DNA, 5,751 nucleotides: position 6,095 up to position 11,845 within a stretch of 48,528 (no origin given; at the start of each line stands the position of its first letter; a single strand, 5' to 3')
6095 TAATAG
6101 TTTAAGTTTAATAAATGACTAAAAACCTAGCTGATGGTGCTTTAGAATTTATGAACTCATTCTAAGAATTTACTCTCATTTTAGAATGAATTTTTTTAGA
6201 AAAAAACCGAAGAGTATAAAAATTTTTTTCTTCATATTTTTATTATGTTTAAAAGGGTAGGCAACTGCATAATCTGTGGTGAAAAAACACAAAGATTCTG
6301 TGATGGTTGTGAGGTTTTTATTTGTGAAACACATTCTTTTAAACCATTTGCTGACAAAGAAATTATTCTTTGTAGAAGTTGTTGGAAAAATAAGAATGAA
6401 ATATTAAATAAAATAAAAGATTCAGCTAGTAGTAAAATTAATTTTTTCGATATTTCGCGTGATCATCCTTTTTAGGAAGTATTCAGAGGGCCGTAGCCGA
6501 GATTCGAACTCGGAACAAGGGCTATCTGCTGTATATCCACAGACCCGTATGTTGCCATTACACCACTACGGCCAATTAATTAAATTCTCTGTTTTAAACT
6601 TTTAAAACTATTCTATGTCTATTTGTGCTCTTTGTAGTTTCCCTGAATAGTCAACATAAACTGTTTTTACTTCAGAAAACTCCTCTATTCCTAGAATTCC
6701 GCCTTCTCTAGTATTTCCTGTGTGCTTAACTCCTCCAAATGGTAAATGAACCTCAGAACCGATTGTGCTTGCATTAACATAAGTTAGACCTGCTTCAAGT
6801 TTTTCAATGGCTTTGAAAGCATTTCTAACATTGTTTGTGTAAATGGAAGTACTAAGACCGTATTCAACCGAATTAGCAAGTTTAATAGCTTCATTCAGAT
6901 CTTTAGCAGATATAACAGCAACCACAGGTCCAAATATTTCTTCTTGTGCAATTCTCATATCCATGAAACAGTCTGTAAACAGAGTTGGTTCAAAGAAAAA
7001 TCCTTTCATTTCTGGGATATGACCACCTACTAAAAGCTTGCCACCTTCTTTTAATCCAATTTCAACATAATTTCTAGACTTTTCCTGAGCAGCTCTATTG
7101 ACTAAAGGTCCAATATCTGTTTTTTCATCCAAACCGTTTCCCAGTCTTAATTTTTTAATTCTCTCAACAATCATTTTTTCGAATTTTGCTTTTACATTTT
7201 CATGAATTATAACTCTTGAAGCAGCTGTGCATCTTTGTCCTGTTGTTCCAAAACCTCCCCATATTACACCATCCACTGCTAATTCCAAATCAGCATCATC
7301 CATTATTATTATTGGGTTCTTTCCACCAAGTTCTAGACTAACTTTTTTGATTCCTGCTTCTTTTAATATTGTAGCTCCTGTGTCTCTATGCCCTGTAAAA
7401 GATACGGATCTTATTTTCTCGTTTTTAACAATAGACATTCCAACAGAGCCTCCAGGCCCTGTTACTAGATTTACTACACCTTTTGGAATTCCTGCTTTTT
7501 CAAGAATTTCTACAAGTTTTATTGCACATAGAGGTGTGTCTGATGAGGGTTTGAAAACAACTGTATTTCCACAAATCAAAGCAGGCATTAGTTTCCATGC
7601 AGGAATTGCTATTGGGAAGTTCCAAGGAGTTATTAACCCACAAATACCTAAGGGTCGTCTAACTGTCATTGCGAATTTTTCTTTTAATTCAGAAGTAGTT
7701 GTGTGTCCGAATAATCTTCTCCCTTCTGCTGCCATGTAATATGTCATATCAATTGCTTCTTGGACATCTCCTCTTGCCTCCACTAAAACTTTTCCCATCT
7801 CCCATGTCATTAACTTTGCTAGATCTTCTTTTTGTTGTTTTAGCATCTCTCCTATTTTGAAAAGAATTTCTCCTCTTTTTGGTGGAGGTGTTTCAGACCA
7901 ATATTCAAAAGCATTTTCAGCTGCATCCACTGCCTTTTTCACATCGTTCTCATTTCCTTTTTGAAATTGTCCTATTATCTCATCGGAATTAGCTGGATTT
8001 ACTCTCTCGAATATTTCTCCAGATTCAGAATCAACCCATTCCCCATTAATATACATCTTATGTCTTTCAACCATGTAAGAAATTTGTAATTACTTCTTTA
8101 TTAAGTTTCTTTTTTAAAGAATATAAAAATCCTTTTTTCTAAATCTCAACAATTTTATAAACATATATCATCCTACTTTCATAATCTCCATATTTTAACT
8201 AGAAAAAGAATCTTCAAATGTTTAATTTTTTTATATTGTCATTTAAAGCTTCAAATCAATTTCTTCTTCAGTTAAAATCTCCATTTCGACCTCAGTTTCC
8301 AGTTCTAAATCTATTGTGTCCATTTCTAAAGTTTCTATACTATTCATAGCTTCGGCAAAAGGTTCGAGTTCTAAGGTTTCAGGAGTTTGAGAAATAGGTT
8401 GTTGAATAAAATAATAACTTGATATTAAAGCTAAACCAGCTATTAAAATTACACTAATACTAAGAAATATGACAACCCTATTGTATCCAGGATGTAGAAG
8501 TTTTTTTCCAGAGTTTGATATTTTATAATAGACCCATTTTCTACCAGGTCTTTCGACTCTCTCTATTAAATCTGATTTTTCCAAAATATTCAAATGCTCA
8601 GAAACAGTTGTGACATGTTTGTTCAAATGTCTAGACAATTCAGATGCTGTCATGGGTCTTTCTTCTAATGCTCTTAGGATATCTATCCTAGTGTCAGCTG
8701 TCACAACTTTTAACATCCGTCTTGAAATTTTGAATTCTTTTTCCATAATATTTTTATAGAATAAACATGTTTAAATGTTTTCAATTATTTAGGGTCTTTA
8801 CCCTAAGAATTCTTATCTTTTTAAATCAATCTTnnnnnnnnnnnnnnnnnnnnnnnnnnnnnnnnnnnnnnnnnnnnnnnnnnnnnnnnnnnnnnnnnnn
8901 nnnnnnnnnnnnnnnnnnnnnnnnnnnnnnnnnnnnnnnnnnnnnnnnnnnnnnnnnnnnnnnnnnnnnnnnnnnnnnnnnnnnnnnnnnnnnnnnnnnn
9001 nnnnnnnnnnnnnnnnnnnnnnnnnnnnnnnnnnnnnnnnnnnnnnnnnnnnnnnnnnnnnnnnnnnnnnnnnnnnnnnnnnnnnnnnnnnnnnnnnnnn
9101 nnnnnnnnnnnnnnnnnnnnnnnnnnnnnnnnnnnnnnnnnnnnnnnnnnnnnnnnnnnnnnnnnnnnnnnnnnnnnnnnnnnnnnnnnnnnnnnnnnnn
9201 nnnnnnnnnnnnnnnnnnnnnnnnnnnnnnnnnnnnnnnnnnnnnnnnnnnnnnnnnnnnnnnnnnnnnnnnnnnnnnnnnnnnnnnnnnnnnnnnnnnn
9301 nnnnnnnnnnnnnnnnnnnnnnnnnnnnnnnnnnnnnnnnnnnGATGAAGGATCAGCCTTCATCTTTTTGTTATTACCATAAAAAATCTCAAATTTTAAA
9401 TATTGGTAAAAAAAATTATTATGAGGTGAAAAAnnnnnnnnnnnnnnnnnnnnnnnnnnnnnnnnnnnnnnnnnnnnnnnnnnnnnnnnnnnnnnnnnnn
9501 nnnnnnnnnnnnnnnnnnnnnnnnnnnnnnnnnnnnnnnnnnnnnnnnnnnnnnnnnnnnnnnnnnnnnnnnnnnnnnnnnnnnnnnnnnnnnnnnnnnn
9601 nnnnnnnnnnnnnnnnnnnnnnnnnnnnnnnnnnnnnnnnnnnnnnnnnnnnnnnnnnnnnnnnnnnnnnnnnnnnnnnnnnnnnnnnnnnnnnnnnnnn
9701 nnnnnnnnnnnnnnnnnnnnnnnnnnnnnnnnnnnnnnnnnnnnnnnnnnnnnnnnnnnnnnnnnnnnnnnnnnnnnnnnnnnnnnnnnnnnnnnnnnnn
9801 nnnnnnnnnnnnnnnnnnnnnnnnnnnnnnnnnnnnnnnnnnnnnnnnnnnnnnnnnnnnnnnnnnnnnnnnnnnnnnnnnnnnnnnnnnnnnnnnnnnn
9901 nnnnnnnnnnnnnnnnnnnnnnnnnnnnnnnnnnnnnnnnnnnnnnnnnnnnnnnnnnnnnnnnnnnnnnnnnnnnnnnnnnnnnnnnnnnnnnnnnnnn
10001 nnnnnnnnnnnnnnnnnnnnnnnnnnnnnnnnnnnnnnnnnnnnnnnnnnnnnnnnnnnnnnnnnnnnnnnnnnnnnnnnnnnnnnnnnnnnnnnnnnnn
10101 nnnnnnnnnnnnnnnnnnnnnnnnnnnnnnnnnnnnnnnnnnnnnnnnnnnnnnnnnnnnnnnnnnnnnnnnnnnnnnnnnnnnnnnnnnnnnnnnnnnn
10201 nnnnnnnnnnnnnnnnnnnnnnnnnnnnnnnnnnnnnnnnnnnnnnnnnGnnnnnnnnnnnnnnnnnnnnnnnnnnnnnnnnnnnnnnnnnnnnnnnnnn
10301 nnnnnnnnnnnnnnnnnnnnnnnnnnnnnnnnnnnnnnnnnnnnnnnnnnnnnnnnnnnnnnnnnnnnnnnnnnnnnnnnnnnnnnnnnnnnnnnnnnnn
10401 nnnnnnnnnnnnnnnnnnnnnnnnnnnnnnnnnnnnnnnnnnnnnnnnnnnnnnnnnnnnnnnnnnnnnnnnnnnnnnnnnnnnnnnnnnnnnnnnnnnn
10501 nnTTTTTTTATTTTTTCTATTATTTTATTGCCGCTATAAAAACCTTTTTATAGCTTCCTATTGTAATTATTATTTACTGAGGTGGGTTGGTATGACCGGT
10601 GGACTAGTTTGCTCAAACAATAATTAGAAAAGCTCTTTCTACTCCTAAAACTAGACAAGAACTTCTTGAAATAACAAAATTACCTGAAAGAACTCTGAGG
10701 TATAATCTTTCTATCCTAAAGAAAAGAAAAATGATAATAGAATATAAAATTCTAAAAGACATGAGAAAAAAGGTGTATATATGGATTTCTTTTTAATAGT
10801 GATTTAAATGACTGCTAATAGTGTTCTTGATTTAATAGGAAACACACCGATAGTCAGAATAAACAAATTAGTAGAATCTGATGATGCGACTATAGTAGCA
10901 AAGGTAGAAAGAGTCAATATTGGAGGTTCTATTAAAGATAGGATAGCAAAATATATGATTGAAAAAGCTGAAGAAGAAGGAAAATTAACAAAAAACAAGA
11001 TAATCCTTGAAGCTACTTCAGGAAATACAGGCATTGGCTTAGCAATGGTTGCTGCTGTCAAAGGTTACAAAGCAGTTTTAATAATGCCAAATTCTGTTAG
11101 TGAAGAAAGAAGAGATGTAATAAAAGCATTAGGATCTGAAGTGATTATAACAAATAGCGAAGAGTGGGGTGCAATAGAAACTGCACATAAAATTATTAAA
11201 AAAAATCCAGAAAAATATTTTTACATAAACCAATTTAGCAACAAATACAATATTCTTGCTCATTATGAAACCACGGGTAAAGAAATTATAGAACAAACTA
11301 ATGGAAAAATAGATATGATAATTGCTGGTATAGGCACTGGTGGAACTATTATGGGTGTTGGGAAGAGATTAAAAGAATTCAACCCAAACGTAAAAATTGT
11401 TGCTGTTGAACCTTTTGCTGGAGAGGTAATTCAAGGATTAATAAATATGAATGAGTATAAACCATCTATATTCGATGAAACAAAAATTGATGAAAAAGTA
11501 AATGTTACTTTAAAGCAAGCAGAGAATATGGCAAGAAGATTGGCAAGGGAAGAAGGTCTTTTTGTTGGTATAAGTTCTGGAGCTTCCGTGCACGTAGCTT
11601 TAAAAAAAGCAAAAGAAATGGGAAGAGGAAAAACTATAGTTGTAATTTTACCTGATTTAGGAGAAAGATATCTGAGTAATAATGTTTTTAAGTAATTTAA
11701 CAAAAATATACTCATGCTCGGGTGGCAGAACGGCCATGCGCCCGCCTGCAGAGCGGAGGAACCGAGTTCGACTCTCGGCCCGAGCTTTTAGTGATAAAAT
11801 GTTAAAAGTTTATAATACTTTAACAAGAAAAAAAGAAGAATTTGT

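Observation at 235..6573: tRNA-Leu-anchored array of single-gene cassettes separated by copies of the tRNA 3' end, with no integrase in view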

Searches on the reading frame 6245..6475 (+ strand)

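Call 9: search_protein_families(library=pfam, proteins=[window:6245-6475:+], max_evalue=0.01)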
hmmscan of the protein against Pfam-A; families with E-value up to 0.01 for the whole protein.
window:6245-6475:+ (76 aa): 2 families
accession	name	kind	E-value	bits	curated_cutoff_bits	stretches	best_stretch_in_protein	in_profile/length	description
PF22586.1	ANCHR-like_BBOX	-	5.5e-05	23.6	27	1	8-30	2-24/39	ANCHR-like B-box zinc-binding domain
PF00643.29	zf-B_box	-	0.0014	19.2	24.1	1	5-28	3-27/42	B-box zinc finger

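Call 51: search_protein_families(library=phrogs, proteins=[window:6245-6475:+], max_evalue=0.01)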
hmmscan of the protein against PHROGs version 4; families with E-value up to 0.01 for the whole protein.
window:6245-6475:+ (76 aa): 0 families

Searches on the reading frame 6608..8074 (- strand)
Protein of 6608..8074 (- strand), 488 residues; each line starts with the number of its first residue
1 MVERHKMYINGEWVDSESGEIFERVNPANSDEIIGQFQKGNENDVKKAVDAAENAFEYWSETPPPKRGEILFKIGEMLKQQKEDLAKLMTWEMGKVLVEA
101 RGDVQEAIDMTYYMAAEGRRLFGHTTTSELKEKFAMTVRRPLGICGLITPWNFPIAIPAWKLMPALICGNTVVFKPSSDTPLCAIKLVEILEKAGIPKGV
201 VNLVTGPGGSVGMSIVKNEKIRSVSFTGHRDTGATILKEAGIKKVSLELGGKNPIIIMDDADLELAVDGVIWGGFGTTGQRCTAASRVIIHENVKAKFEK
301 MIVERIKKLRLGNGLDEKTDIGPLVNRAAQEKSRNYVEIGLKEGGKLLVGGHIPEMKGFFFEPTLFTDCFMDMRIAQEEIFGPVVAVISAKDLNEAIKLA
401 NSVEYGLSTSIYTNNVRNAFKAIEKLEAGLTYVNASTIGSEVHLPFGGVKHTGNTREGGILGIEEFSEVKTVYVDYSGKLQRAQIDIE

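Call 9: search_protein_families(library=pfam, proteins=[window:6608-8074:-], max_evalue=0.01)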
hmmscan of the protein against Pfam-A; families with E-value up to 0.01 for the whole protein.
window:6608-8074:- (488 aa): 1 family
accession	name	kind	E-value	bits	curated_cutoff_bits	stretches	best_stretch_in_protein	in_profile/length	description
PF00171.27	Aldedh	-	1.4e-172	574.9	23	1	13-472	1-461/461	Aldehyde dehydrogenase family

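Call 14: find_encoding_contigs(protein=window:6608-8074:-, flank=10000, max_places=10)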
Protein window:6608-8074:- (488 aa): no gene with exactly this product is on record in the collection.

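Call 15: find_related_loci(query=window:6608-8074:-, collection=genome_contigs, flank=10000)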
Query window:6608-8074:- (488 aa) in genome_contigs; peptide patterns used: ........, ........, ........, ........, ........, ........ (x = any residue, [..] = any of these).
579 stretches matched a pattern; 381 encode a relative of the query (tblastn E <= 1e-3); the best 80 are kept; 80 distinct loci.
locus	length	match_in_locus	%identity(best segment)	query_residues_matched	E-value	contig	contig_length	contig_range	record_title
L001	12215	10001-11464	92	1-488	0e+0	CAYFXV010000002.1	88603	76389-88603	MAG TPA_asm: uncultured archaeon isolate ERP108616_co2_179 genome assembly, contig: NODE_175_length_88603_cov_23.896113,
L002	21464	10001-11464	93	1-488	0e+0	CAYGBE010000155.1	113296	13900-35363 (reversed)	MAG TPA_asm: uncultured archaeon isolate ERP108616_co1_335 genome assembly, contig: k119_1196945, whole genome shotgun s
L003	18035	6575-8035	74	1-488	0e+0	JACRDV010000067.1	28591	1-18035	MAG: Methanobacteriota archaeon isolate NC_groundwater_1681_Pr3_B-0.1um_36_11 SR-2_scaffold_141_1302016, whole genome sh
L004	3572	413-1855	70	5-486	0e+0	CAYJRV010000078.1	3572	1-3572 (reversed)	MAG TPA_asm: uncultured archaeon isolate ERP125453_co1_230 genome assembly, contig: NODE_37407_length_3572_cov_15.236281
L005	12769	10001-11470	68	1-488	0e+0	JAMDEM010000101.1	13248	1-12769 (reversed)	MAG: Bacillota bacterium isolate FK_Sedi_B_Bin.101 NODE_18355_length_13248_cov_4.40096, whole genome shotgun sequence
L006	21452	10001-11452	68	2-485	0e+0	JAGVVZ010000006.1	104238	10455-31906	MAG: Candidatus Aenigmatarchaeota archaeon isolate RIFCSPHIGHO2_02_FULL_35_12 rifcsphigho2_02_scaffold_209, whole genome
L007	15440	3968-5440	66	1-488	0e+0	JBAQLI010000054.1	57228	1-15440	MAG: Candidatus Methanoperedens sp. isolate MFD12032_ilm_asm_bin13 k127_16169, whole genome shotgun sequence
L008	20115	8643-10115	68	2-487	0e+0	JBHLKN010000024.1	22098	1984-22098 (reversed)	MAG: Candidatus Hodarchaeota archaeon isolate DZ1B.339 DZ1B.339@6211, whole genome shotgun sequence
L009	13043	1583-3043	67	5-488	0e+0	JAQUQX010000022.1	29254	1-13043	MAG: Candidatus Methanoperedens sp. isolate STD1_6 NODE_3261_length_29254_cov_19.465238_Sandtown_D1, whole genome shotgu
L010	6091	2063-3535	66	1-488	0e+0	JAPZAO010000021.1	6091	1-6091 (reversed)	MAG: Candidatus Methanoperedens sp. isolate SR-VP_26_10_2019_2_100cm_44_46 SR-VP_26_10_2019_2_100cm_scaffold_12362, whol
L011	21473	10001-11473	66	1-488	0e+0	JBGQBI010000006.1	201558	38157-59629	MAG: Candidatus Methanoperedens sp. isolate OBJ2_061818_130_10 k141_356131_length_201558_cov_1346.0212, whole genome sho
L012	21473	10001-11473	66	1-488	0e+0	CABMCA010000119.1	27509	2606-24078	uncultured archaeon isolate LFW-24 genome assembly, contig: LFW24_89, whole genome shotgun sequence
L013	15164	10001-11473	66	1-488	0e+0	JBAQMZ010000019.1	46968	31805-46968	MAG: Candidatus Methanoperedens sp. isolate MFD12050_ilm_asm_bin25 k127_28000, whole genome shotgun sequence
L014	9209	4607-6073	67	5-488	0e+0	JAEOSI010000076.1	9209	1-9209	MAG: Candidatus Wukongarchaeum yapensis isolate Yap4.bin4.70 contig-145_15099, whole genome shotgun sequence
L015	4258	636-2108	65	1-488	0e+0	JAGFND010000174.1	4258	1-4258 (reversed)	MAG: Candidatus Methanoperedens sp. isolate Fe_173 PPOFJMJL_174, whole genome shotgun sequence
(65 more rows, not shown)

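Call 20: find_related_loci(query=L002:18408-18857:-, collection=genome_contigs, flank=10000)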
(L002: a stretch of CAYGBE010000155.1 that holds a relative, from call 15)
Query L002:18408-18857:- (149 aa) in genome_contigs; peptide patterns used: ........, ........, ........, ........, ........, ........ (x = any residue, [..] = any of these).
402 stretches matched a pattern; 5 encode a relative of the query (tblastn E <= 1e-3); 5 distinct loci.
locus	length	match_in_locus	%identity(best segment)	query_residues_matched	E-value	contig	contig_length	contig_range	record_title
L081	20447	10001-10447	100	1-149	3e-95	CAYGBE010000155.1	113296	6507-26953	MAG TPA_asm: uncultured archaeon isolate ERP108616_co1_335 genome assembly, contig: k119_1196945, whole genome shotgun s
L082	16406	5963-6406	76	2-149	2e-75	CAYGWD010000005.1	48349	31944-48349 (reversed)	MAG TPA_asm: uncultured archaeon isolate ERP119294_co1_153 genome assembly, contig: NODE_734_length_48349_cov_11.727337,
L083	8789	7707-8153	81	1-149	2e-79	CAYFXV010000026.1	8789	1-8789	MAG TPA_asm: uncultured archaeon isolate ERP108616_co2_179 genome assembly, contig: NODE_15499_length_8789_cov_24.088619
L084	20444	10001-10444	46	1-149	2e-43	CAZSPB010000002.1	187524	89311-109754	MAG TPA_asm: uncultured archaeon isolate binchicken_co6_169 genome assembly, contig: NODE_12_length_187524_cov_12.582240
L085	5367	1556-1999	46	3-149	4e-42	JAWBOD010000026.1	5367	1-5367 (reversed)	MAG: Candidatus Aenigmatarchaeota archaeon isolate HHBFW-2_201803_bins_170 HHBFW-2_201803_bins_170_scaffold_26, whole ge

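Call 21: search_protein_families(library=pfam, proteins=[L002:11640-12329:+, L002:12326-12952:+, L002:13242-13871:-, L002:14077-14688:-, L002:14727-15011:-, L002:15067-15405:-, L002:15903-16649:-, L002:16687-17424:+, L002:17489-17977:+, L002:18408-18857:-], max_evalue=0.01)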
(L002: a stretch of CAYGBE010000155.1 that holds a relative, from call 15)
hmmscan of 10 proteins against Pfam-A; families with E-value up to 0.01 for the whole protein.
L002:11640-12329:+ (229 aa): 5 families
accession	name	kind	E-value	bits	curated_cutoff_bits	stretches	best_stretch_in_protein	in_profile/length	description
PF08241.18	Methyltransf_11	-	2e-12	48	21.2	1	53-152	1-95/95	Methyltransferase domain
PF13649.12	Methyltransf_25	-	1.2e-11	45.5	27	1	53-148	2-97/97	Methyltransferase domain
PF13847.12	Methyltransf_31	-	1.2e-07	31.9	27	1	51-156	6-113/145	Methyltransferase domain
PF08242.18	Methyltransf_12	-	8.2e-06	26.9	30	1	53-150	1-98/98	Methyltransferase domain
PF05175.20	MTS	-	0.003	17.7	23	0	40-152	24-138/170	Methyltransferase small domain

L002:12326-12952:+ (208 aa): 20 families
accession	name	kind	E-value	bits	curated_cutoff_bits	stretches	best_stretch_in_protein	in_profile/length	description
PF13649.12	Methyltransf_25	-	8.3e-18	65.3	27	1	43-135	2-94/97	Methyltransferase domain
PF13847.12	Methyltransf_31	-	4.8e-16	59.2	27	1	38-146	3-113/145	Methyltransferase domain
PF08241.18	Methyltransf_11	-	1.4e-12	48.5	21.2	1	43-139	1-92/95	Methyltransferase domain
PF08242.18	Methyltransf_12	-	2e-12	48.1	30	1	43-138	1-96/98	Methyltransferase domain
PF05724.17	TPMT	-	3.6e-12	46.9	26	1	4-191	3-206/218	Thiopurine S-methyltransferase (TPMT)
PF13489.12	Methyltransf_23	-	9.3e-12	45.4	27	1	30-176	15-155/164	Methyltransferase domain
PF05175.20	MTS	-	1.8e-09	37.9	23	1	35-110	30-103/170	Methyltransferase small domain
PF06325.19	PrmA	-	2.3e-08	34.3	22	1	31-84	154-206/296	Ribosomal protein L11 methyltransferase (PrmA)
PF01209.24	Ubie_methyltran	-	2.4e-06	27.5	20.1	1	34-109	43-120/233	ubiE/COQ5 methyltransferase family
PF03848.20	TehB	-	3.9e-06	26.9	20.4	1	37-185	29-170/193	Tellurite resistance protein TehB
PF02353.26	CMAS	-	6.1e-06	26.2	27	1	23-149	46-171/273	Mycolic acid cyclopropane synthetase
PF01728.25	FtsJ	-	6.4e-06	26.7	24.1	1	34-110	15-96/181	FtsJ-like methyltransferase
PF08123.19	DOT1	-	0.0001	22.4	23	1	29-106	32-110/205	Histone methylation protein DOT1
PF09445.16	Methyltransf_15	-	0.00022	21.3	22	1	41-84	3-44/165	RNA cap guanine-N2 methyltransferase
PF12847.13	Methyltransf_18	-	0.00046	20.7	27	1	38-85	14-61/151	Methyltransferase domain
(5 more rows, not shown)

L002:13242-13871:- (209 aa): 0 families

L002:14077-14688:- (203 aa): 0 families

L002:14727-15011:- (94 aa): 0 families

L002:15067-15405:- (112 aa): 0 families

L002:15903-16649:- (248 aa): 2 families
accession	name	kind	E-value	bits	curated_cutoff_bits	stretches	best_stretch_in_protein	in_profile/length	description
PF01261.30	AP_endonuc_2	-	2.2e-17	64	31.1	1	50-245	46-247/249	Xylose isomerase-like TIM barrel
PF05114.20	MbnB_TglH_ChrH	-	0.0012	18.6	25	0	108-192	116-200/263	RiPP precursor modification enzyme MbnB/TglH/ChrH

L002:16687-17424:+ (245 aa): 1 family
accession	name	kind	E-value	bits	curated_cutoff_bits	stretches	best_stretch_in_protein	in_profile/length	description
PF02535.28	Zip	-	3.9e-42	145.1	35.1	2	95-240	171-321/323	ZIP Zinc transporter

L002:17489-17977:+ (162 aa): 0 families

L002:18408-18857:- (149 aa): 1 family
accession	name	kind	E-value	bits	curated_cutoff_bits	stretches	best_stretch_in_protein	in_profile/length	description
PF22871.2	AimR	-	0.0098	15.5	26.7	0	27-109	221-303/309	AimR transcriptional regulator-like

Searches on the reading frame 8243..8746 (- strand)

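Call 9: search_protein_families(library=pfam, proteins=[window:8243-8746:-], max_evalue=0.01)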
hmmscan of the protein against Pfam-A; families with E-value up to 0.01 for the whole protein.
window:8243-8746:- (167 aa): 18 families
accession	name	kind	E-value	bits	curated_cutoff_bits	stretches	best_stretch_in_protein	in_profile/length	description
PF01022.26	HTH_5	-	1.4e-14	54.1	22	1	19-62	3-46/47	Bacterial regulatory protein, arsR family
PF12840.13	HTH_20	-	7.5e-14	51.9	27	1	18-64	4-51/51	Helix-turn-helix domain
PF25212.1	HVO_A0114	-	7e-08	32.6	27.6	1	12-73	16-78/84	HVO_A0114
PF12802.13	MarR_2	-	2.4e-07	31.2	27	1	19-68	6-57/61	MarR family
PF01047.28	MarR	-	2.5e-06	27.7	24.6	1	20-67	5-53/59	MarR family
PF25213.1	HVO_A0261_N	-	4.4e-06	26.9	35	1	15-65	8-58/86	HVO_A0261 N-terminal domain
PF13412.12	HTH_24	-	1.1e-05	25.4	21.9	1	18-62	3-48/48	Winged helix-turn-helix DNA-binding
PF13463.12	HTH_27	-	1.9e-05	25.3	22.2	1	23-80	8-68/68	Winged helix DNA-binding domain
PF09824.15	ArsR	-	2.8e-05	24.3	28.6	1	11-100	10-90/159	ArsR transcriptional regulator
PF21476.4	PF0610-like_N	-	4.6e-05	24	33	1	22-58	5-41/50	PF0610-like, N-terminal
PF01978.25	TrmB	-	0.00011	22.4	25.6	1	27-73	18-62/68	Sugar-specific transcriptional regulator TrmB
PF08279.18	HTH_11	-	0.00037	20.8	25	1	20-58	2-42/55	HTH domain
PF09339.16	HTH_IclR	-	0.00073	19.7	22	1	22-64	7-51/52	IclR helix-turn-helix domain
PF22979.2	HTH_69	-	0.0013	19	27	1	31-72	26-66/69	Winged helix-turn-helix domain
PF24270.1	HTH_Cmi2_C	-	0.0018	18.9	27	1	20-66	75-123/125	Cmi2, C-terminal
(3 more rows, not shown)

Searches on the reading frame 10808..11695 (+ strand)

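Call 46: search_protein_families(library=pfam, proteins=[window:10808-11695:+], max_evalue=0.001)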
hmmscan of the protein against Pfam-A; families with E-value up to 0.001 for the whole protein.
window:10808-11695:+ (295 aa): 2 families
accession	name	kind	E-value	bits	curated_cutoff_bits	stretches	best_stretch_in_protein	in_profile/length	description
PF00291.31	PALP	-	6.1e-74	249.4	35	1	7-283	2-295/295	Pyridoxal-phosphate dependent enzyme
PF00107.32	ADH_zinc_N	-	0.00078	19.8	31.8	0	75-133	1-58/129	Zinc-binding dehydrogenase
